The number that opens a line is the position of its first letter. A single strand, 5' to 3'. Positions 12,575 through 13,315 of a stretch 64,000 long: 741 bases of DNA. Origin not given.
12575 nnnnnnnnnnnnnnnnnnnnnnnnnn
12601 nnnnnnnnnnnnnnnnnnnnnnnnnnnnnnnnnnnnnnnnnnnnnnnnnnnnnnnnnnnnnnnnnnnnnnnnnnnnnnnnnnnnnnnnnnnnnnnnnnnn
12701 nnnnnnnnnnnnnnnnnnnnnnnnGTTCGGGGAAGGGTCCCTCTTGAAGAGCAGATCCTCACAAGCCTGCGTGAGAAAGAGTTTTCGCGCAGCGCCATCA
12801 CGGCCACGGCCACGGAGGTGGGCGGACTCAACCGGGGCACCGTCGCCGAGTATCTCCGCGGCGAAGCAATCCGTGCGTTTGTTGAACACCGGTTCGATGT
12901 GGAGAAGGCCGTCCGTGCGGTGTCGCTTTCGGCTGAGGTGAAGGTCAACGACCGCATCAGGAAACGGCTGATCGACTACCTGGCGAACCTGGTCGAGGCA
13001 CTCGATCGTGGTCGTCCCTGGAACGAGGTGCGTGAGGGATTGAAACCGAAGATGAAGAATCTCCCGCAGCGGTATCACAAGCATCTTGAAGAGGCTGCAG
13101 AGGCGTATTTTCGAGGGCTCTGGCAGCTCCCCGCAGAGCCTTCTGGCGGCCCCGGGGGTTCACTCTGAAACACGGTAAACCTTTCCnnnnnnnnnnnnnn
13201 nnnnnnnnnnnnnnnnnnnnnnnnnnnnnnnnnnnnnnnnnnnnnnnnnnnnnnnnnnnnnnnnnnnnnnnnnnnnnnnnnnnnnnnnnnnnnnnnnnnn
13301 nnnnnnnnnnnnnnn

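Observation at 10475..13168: CHASE2-sensor σ54 enhancer-binding protein fused to the TPR–DUF4292–M23 envelope cluster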

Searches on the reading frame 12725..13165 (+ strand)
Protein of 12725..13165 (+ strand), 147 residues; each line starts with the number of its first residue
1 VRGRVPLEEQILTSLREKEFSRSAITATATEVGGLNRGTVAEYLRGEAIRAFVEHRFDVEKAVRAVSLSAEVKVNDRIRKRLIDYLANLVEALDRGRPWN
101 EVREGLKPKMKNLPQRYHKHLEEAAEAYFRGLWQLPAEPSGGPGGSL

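Call 26: find_related_loci(query=A2, collection=metagenome_contigs, flank=10000)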
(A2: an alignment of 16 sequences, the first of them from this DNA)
Query A2 (146 aa) in metagenome_contigs; peptide patterns used: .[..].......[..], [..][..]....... (x = any residue, [..] = any of these).
230 stretches matched a pattern; 117 encode a relative of the query (tblastn E <= 1e-3); the best 80 are kept; 80 distinct loci.
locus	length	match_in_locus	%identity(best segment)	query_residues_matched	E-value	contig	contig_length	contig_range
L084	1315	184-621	93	1-146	6e-97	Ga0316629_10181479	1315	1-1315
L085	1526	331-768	94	1-146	2e-95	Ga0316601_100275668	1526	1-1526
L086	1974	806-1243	88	1-146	2e-90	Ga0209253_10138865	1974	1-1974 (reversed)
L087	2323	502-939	82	1-146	4e-83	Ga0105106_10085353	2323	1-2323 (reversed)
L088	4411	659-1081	61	1-141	3e-58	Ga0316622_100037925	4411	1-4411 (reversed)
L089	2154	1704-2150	58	1-142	2e-56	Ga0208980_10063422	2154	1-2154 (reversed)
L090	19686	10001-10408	61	1-136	2e-55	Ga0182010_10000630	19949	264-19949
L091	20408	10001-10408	60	1-136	1e-55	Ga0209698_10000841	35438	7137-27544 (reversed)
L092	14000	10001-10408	59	1-136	9e-55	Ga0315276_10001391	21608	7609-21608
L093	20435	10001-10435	57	1-145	9e-54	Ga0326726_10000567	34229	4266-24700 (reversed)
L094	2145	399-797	63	1-133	1e-54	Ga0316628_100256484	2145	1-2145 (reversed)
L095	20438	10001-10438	58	7-143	5e-54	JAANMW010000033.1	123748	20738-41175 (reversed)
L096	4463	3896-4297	60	1-134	6e-54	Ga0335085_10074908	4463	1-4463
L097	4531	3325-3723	63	4-137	2e-53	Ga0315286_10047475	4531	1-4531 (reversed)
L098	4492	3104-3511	59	1-136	1e-53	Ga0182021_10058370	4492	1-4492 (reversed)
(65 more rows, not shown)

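Call 27: search_solved_structures(query=A2, max_evalue=10, show_alignments=2)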
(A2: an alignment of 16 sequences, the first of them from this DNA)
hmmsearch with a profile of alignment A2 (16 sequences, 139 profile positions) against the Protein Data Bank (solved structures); distinct sequences matched with E-value up to 10: 12.
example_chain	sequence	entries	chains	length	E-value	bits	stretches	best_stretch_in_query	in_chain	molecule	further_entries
4cj9_A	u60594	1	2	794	0.0023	21.1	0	13-34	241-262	BURRH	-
4mxm_A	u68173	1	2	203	0.0028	20.9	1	12-83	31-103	Transcriptional regulator I2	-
4mo7_A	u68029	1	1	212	0.003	20.7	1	12-83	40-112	Transcriptional regulator I2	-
4cja_A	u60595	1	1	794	0.0041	20.3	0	13-34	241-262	BURRH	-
4d6b_A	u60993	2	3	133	0.14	15.3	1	27-111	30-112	MYELIN P2 PROTEIN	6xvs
6wmk_A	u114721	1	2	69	0.33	14.2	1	73-123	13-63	Beta sheet heterodimer LHD29 - Chain A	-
1yiv_A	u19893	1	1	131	0.39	13.9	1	27-109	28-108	Myelin P2 protein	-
6xuw_A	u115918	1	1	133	0.67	13.2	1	24-111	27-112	Myelin P2 protein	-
7nyw_C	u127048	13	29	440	0.69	13.1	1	41-83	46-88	Chromosome partition protein MukF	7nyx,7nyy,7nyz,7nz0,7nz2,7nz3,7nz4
5n4m_A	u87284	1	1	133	0.81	12.9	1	27-111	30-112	Myelin P2 protein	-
9ja5_A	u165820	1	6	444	2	11.6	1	63-119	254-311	Meiotically up-regulated gene 135 protein,SWR1 complex bromodomain subunit bdf1,Immunoglob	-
6gec_L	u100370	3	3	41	2.1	11.5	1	103-129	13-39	Transcriptional coactivator YAP1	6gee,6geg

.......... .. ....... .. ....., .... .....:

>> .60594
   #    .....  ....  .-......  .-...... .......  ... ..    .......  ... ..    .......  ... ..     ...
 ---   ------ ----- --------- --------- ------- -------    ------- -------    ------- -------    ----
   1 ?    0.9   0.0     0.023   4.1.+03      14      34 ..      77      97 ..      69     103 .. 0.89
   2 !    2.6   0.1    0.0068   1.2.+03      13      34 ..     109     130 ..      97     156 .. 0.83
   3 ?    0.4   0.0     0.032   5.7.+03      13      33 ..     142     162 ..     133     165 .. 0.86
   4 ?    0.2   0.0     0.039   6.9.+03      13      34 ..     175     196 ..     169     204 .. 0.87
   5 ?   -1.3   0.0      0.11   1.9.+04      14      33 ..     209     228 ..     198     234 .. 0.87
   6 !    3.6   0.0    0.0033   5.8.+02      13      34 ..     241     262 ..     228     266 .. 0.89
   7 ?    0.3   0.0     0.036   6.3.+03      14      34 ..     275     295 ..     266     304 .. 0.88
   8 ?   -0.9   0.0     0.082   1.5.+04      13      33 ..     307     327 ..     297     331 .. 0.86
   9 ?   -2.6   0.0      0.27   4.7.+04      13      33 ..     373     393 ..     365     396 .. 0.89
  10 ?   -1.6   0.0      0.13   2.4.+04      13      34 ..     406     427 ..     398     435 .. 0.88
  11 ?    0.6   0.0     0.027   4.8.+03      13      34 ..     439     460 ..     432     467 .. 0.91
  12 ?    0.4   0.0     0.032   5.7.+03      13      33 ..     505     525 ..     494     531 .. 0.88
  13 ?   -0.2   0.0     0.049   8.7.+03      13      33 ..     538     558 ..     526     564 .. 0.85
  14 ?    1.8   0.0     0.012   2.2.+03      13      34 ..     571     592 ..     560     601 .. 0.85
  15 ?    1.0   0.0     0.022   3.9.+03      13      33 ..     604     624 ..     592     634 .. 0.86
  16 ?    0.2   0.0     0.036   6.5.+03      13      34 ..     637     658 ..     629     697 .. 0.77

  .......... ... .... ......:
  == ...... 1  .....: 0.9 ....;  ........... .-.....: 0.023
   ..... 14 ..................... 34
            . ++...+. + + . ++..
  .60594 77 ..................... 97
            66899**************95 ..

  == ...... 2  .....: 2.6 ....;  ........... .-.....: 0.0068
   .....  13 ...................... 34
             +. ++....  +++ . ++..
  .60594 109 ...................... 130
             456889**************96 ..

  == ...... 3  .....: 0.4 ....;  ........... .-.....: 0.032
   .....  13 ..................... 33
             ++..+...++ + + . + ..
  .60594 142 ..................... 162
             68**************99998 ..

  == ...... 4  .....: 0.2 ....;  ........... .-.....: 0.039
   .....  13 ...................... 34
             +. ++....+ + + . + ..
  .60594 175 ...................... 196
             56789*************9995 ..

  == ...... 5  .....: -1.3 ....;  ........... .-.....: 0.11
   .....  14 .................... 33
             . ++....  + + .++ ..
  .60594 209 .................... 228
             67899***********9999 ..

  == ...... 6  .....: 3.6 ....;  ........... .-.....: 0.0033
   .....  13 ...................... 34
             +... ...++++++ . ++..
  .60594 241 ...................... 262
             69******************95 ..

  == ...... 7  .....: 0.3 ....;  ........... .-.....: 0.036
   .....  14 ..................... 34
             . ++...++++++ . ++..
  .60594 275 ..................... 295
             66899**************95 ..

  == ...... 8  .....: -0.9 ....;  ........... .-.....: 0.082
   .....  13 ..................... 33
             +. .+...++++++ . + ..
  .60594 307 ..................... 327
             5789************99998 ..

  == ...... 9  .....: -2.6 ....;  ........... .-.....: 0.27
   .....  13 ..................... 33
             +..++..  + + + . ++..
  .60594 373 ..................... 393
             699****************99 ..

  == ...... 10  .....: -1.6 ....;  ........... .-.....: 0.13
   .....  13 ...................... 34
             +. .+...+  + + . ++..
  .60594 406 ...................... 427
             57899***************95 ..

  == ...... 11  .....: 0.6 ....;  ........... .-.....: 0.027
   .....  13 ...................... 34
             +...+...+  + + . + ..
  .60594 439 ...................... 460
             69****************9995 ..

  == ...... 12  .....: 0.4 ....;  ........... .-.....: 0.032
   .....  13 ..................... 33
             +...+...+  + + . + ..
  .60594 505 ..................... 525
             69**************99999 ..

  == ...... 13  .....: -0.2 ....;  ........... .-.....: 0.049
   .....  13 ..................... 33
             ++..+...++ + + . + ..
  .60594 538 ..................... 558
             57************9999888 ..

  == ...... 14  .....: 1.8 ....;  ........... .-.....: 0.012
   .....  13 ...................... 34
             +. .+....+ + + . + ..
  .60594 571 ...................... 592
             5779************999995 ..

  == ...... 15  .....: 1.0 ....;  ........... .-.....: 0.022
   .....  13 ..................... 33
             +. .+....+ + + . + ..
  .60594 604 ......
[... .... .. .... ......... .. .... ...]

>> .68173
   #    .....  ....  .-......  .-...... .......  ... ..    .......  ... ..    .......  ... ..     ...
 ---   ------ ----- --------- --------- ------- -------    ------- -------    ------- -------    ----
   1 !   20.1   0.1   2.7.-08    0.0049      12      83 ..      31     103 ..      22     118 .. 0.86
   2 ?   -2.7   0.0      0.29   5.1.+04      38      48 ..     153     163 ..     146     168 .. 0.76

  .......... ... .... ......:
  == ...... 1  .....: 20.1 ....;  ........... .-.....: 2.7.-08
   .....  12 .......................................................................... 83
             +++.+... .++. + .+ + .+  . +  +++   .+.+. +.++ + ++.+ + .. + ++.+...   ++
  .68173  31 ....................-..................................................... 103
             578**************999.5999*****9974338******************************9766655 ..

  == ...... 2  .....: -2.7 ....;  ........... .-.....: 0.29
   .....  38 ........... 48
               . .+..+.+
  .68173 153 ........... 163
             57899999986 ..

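Call 33: search_protein_families(library=pfam, proteins=[window:12725-13165:+], max_evalue=1)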
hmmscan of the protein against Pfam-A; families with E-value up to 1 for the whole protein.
window:12725-13165:+ (147 aa): 2 families
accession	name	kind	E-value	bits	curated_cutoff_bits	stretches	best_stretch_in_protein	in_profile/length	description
PF00874.25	PRD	-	0.25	12.1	23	1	61-119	2-58/90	PRD domain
PF07369.16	DUF1488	-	0.28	11.7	22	1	47-67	49-69/82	Protein of unknown function (DUF1488)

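Call 53: predict_structure(alignment_id=A2)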
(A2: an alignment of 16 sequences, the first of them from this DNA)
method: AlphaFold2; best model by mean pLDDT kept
length: 146 residues; sequences in the alignment: 16
mean_pLDDT: 91.5   pTM: 0.84
mean pLDDT of the five models: 91.5, 90.8, 90.1, 90.0, 88.8
residues with pLDDT >= 90: 124; 70-90: 10; 50-70: 3; < 50: 9
segments of 3 or more residues with pLDDT < 50: 139-146
pLDDT, mean of each block of 10 residues (from residue 1): 83 97 95 93 98 98 97 97 96 94 94 96 98 76 40
secondary structure, 60 per line:
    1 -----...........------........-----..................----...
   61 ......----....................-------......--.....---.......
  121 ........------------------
elements in order: H6-16 H23-30 H36-53 H58-66 H71-90 H98-103 H106-110 H114-128

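Call 67: search_protein_representatives(alignment_id=A2)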
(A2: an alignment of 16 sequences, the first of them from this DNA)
Query: 16 sequences, 139 profile positions. Proteins with E-value up to 0.001 (for the whole library): 256; up to 1e-10: 154; up to 1e-30: 38. The best 150 are listed.
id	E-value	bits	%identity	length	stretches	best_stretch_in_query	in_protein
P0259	1.6e-63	229.0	-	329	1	2-134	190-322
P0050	2.5e-63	228.4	-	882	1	2-136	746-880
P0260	3.4e-58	211.8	-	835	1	3-133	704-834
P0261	3.4e-56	205.3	-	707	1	2-136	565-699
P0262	1.1e-52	193.9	-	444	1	4-133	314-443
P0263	6.5e-51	188.2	-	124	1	14-136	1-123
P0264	6.3e-48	178.5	-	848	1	3-134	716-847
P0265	4.7e-47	175.7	-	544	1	3-134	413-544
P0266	5.3e-46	172.3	-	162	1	3-136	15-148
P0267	6.2e-46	172.1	-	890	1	2-136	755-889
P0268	2.6e-45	170.0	-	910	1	2-137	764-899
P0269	1.5e-44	167.6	-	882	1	3-136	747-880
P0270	2.6e-44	166.8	-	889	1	5-136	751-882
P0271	2.2e-43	163.8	-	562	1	2-133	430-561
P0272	2.4e-43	163.7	-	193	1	4-136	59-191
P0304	5.3e-27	110.7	-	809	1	5-127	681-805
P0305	1.5e-26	109.2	-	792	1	4-128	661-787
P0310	9.9e-26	106.6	-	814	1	4-123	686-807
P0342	9.6e-23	96.9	-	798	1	8-129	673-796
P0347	1.6e-22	96.2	-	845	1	4-124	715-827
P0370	9.3e-21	90.5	-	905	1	5-125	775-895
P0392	1.6e-16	76.8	-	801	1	4-126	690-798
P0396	8.2e-16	74.5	-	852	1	5-130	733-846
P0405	2.5e-13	66.4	-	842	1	4-126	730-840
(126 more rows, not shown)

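Call 68: search_protein_families(library=pfam, proteins=[P0304, P0305, P0310, P0342, P0347, P0370, P0392, P0405, P0396, P0268], max_evalue=0.00001)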
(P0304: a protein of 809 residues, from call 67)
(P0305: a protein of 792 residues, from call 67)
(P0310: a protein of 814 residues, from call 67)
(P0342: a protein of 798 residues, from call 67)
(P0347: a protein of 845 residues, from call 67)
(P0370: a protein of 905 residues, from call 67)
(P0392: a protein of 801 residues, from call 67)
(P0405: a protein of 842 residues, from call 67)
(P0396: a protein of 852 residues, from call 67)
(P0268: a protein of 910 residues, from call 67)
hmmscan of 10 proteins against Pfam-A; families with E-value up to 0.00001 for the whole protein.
P0304 (809 aa): 7 families
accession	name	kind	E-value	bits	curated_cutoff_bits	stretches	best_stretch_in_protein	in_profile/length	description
PF00158.32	Sigma54_activat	-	6.5e-70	234.6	20.2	1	431-598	1-168/168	Sigma-54 interaction domain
PF05226.16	CHASE2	-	1.5e-29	103.8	26.3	1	29-293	7-251/257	CHASE2 domain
PF14532.12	Sigma54_activ_2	-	2e-22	80.4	25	1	434-602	3-138/138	Sigma-54 interaction domain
PF25601.1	AAA_lid_14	-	1.2e-18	67.1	27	1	603-678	1-78/87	AAA+ ATPase lid domain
PF07724.20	AAA_2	-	2.2e-09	38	27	1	453-584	4-136/166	AAA domain (Cdc48 subfamily)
PF07728.20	AAA_5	-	3e-08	34.2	22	1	455-575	2-125/139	AAA domain (dynein-related subfamily)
PF00004.35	AAA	-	1.5e-06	29.1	21.2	1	455-577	1-113/131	ATPase family associated with various cellular activities (AAA)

P0305 (792 aa): 4 families
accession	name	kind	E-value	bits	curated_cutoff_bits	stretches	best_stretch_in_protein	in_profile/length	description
PF00158.32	Sigma54_activat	-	3.1e-70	235.7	20.2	1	414-580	1-167/168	Sigma-54 interaction domain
PF05226.16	CHASE2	-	1.4e-27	97.4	26.3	1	30-273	31-255/257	CHASE2 domain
PF14532.12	Sigma54_activ_2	-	2.3e-18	67.2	25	1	421-585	7-138/138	Sigma-54 interaction domain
PF25601.1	AAA_lid_14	-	6.4e-11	42.4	27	1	586-658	1-77/87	AAA+ ATPase lid domain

P0310 (814 aa): 6 families
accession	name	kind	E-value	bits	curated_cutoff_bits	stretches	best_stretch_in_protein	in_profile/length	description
PF00158.32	Sigma54_activat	-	3.5e-70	235.5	20.2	1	440-603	4-167/168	Sigma-54 interaction domain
PF05226.16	CHASE2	-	9.7e-28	97.9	26.3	1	24-296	5-252/257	CHASE2 domain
PF14532.12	Sigma54_activ_2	-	1.2e-20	74.6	25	1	441-608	4-138/138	Sigma-54 interaction domain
PF25601.1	AAA_lid_14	-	1.8e-16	60.2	27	1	609-686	1-80/87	AAA+ ATPase lid domain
PF07728.20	AAA_5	-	5.3e-08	33.4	22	1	461-585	2-126/139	AAA domain (dynein-related subfamily)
PF07724.20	AAA_2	-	6.2e-07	30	27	1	459-590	4-136/166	AAA domain (Cdc48 subfamily)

P0342 (798 aa): 6 families
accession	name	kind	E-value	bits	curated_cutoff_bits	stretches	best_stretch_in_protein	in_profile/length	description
PF00158.32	Sigma54_activat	-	5.9e-70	234.7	20.2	1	422-586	3-167/168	Sigma-54 interaction domain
PF05226.16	CHASE2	-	1.4e-24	87.5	26.3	1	32-295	17-253/257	CHASE2 domain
PF14532.12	Sigma54_activ_2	-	8.5e-22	78.3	25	1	425-591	5-138/138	Sigma-54 interaction domain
PF25601.1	AAA_lid_14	-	4.9e-14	52.4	27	1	592-669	1-80/87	AAA+ ATPase lid domain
PF07728.20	AAA_5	-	7.8e-08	32.9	22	1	444-571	2-129/139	AAA domain (dynein-related subfamily)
PF00004.35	AAA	-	3.1e-07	31.4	21.2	1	444-567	1-114/131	ATPase family associated with various cellular activities (AAA)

P0347 (845 aa): 5 families
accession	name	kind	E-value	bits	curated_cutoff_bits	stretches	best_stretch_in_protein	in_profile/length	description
PF00158.32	Sigma54_activat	-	1.5e-66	223.7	20.2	1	463-626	5-168/168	Sigma-54 interaction domain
PF05226.16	CHASE2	-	1.6e-34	120.1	26.3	1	18-317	3-254/257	CHASE2 domain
PF25601.1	AAA_lid_14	-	1.3e-22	79.8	27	1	631-709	1-79/87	AAA+ ATPase lid domain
PF14532.12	Sigma54_activ_2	-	7.1e-20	72.1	25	1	473-630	14-138/138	Sigma-54 interaction domain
PF07728.20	AAA_5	-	2e-08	34.8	22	1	482-602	1-124/139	AAA domain (dynein-related subfamily)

P0370 (905 aa): 5 families
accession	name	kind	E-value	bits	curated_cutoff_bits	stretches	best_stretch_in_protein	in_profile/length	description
PF00158.32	Sigma54_activat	-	1.1e-71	240.4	20.2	1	517-682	2-167/168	Sigma-54 interaction domain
PF05226.16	CHASE2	-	2.9e-35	122.5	26.3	1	67-378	2-252/257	CHASE2 domain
PF14532.12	Sigma54_activ_2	-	6.7e-22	78.7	25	1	518-687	2-138/138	Sigma-54 interaction domain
PF25601.1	AAA_lid_14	-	5.5e-19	68.2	27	1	689-768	2-81/87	AAA+ ATPase lid domain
PF07728.20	AAA_5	-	3.2e-09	37.4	22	1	539-659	1-124/139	AAA domain (dynein-related subfamily)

P0392 (801 aa): 5 families
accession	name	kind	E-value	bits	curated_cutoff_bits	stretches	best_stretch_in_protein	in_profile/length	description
PF00158.32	Sigma54_activat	-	4.6e-71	238.4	20.2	1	451-611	7-167/168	Sigma-54 interaction domain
PF05226.16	CHASE2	-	3.1e-25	89.7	26.3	1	18-326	4-255/257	CHASE2 domain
PF25601.1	AAA_lid_14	-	7.5e-19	67.8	27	1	617-691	1-81/87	AAA+ ATPase lid domain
PF14532.12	Sigma54_activ_2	-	1.5e-18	67.8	25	1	453-616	8-138/138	Sigma-54 interaction domain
PF07728.20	AAA_5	-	2.6e-10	40.9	22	1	469-589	2-125/139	AAA domain (dynein-related subfamily)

P0405 (842 aa): 5 families
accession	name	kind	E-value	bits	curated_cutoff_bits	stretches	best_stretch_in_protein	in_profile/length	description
PF00158.32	Sigma54_activat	-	1.3e-67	227.2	20.2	1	478-641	5-168/168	Sigma-54 interaction domain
PF05226.16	CHASE2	-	9.7e-46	156.8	26.3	1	25-326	6-256/257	CHASE2 domain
PF14532.12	Sigma54_activ_2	-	5.5e-22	78.9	25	1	480-645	6-138/138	Sigma-54 interaction domain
PF25601.1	AAA_lid_14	-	3e-21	75.5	27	1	646-720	1-75/87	AAA+ ATPase lid domain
PF07728.20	AAA_5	-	1e-07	32.5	22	1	497-618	1-125/139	AAA domain (dynein-related subfamily)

P0396 (852 aa): 5 families
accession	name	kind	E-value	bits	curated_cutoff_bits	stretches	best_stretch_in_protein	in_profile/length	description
PF00158.32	Sigma54_activat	-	1.7e-66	223.5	20.2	1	482-643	6-167/168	Sigma-54 interaction domain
PF05226.16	CHASE2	-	3.4e-34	119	26.3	1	37-327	22-247/257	CHASE2 domain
PF25601.1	AAA_lid_14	-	2.3e-21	75.9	27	1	649-724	1-77/87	AAA+ ATPase lid domain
PF14532.12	Sigma54_activ_2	-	5e-17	62.9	25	1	489-648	12-138/138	Sigma-54 interaction domain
PF07728.20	AAA_5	-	7.7e-06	26.4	22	0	500-618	1-122/139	AAA domain (dynein-related subfamily)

P0268 (910 aa): 7 families
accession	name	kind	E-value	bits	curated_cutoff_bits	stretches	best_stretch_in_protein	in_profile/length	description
PF00158.32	Sigma54_activat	-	6.4e-70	234.6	20.2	1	518-682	4-168/168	Sigma-54 interaction domain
PF05226.16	CHASE2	-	8.7e-40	137.3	26.3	1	32-358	5-241/257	CHASE2 domain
PF14532.12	Sigma54_activ_2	-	3.2e-19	70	25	1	518-686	3-138/138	Sigma-54 interaction domain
PF25601.1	AAA_lid_14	-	1.1e-17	64.1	27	1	687-763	1-79/87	AAA+ ATPase lid domain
PF07728.20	AAA_5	-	5.1e-08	33.4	22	1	538-657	1-123/139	AAA domain (dynein-related subfamily)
PF07724.20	AAA_2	-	2.6e-07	31.3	27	1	537-667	4-135/166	AAA domain (Cdc48 subfamily)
PF20030.5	bpMoxR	-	4e-06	26.5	27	0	524-676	19-164/205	MoxR domain in the MoxR-vWA-beta-propeller ternary systems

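Call 70: find_encoding_contigs(protein=P0310, flank=10000, max_places=2)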
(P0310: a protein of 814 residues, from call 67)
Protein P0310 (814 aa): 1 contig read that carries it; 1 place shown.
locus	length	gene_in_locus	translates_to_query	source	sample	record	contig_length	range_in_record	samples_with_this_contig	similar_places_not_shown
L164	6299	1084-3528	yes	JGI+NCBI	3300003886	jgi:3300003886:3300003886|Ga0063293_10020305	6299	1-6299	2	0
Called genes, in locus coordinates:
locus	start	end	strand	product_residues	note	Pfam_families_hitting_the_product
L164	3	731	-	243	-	?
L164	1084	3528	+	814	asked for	PF05226:CHASE2, PF00158:Sigma54_activat, PF07724:AAA_2 (weak), PF14532:Sigma54_activ_2, PF07728:AAA_5, PF25601:AAA_lid_14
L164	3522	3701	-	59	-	-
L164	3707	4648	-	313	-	PF18962:Por_Secre_tail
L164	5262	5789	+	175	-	-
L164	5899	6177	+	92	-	-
